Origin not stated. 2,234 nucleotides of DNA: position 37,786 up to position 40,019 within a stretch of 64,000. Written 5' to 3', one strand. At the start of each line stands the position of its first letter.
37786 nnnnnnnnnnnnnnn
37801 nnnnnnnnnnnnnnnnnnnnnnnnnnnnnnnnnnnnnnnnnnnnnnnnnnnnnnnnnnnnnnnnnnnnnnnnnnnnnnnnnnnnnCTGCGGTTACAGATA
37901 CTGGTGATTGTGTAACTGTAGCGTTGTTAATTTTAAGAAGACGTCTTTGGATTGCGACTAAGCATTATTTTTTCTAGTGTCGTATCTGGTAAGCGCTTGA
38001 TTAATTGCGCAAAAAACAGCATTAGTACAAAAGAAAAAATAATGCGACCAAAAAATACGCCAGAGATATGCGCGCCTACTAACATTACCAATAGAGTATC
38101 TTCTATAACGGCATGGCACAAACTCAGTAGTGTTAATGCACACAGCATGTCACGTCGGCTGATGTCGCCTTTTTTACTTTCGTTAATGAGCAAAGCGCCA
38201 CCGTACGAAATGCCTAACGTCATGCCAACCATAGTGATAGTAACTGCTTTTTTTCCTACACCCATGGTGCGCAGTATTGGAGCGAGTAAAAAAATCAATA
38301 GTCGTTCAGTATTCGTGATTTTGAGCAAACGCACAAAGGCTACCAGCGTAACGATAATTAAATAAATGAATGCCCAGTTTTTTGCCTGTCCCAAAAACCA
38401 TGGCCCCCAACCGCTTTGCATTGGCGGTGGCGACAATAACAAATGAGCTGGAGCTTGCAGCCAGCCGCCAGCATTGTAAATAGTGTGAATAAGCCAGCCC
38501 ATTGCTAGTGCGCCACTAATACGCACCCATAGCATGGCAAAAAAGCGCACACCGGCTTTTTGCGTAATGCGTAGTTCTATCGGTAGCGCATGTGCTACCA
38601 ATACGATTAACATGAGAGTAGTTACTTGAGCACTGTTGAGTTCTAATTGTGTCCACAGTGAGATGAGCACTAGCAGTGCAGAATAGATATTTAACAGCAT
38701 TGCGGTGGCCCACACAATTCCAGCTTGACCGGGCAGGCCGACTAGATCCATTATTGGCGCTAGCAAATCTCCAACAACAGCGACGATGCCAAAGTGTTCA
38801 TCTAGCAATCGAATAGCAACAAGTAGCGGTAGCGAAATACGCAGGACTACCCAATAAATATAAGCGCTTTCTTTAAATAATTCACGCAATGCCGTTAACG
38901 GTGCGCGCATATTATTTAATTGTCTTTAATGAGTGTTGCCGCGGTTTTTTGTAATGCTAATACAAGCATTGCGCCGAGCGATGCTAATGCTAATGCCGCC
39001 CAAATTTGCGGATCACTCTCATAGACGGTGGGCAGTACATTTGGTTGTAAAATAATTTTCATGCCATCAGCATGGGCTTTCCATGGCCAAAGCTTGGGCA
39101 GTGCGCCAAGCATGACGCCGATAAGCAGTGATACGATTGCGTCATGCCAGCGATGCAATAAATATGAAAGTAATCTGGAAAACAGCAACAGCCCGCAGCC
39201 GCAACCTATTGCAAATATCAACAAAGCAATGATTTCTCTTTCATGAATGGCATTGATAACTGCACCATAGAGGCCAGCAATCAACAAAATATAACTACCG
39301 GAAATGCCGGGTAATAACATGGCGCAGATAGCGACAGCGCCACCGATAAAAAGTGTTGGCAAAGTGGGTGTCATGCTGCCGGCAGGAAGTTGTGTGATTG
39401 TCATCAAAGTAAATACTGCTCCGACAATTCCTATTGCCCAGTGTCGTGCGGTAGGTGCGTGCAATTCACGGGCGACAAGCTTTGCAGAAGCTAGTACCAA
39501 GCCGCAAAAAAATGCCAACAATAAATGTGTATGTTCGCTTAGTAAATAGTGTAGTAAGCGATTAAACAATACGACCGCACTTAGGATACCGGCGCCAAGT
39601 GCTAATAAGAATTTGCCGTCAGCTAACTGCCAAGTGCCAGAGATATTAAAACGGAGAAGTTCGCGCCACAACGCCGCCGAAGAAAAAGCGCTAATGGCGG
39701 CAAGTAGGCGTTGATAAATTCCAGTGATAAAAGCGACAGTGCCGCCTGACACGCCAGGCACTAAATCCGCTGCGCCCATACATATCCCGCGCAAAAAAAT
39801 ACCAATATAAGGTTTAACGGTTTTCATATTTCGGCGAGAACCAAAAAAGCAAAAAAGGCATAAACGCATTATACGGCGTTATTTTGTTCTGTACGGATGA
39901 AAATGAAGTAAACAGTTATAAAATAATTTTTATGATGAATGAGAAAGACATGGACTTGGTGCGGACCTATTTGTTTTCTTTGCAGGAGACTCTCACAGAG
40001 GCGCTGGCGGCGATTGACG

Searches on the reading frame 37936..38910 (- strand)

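Call 49: search_protein_families(library=pfam, proteins=[window:37936-38910:-], max_evalue=0.0001)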
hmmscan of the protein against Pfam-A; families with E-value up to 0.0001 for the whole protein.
window:37936-38910:- (325 aa): 1 family
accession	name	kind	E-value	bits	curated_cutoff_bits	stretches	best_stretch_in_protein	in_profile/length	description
PF07670.19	Gate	-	4.6e-10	40.3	29.6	1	20-102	2-88/104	Nucleoside recognition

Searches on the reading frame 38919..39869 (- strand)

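Call 49: search_protein_families(library=pfam, proteins=[window:38919-39869:-], max_evalue=0.0001)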
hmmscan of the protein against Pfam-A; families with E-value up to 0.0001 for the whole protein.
window:38919-39869:- (317 aa): 1 family
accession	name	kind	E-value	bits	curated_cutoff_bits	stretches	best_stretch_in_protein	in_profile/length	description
PF04018.18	VCA0040-like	-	1.4e-75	254.5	26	1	31-269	1-237/246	Undecaprenyl phosphate translocase-like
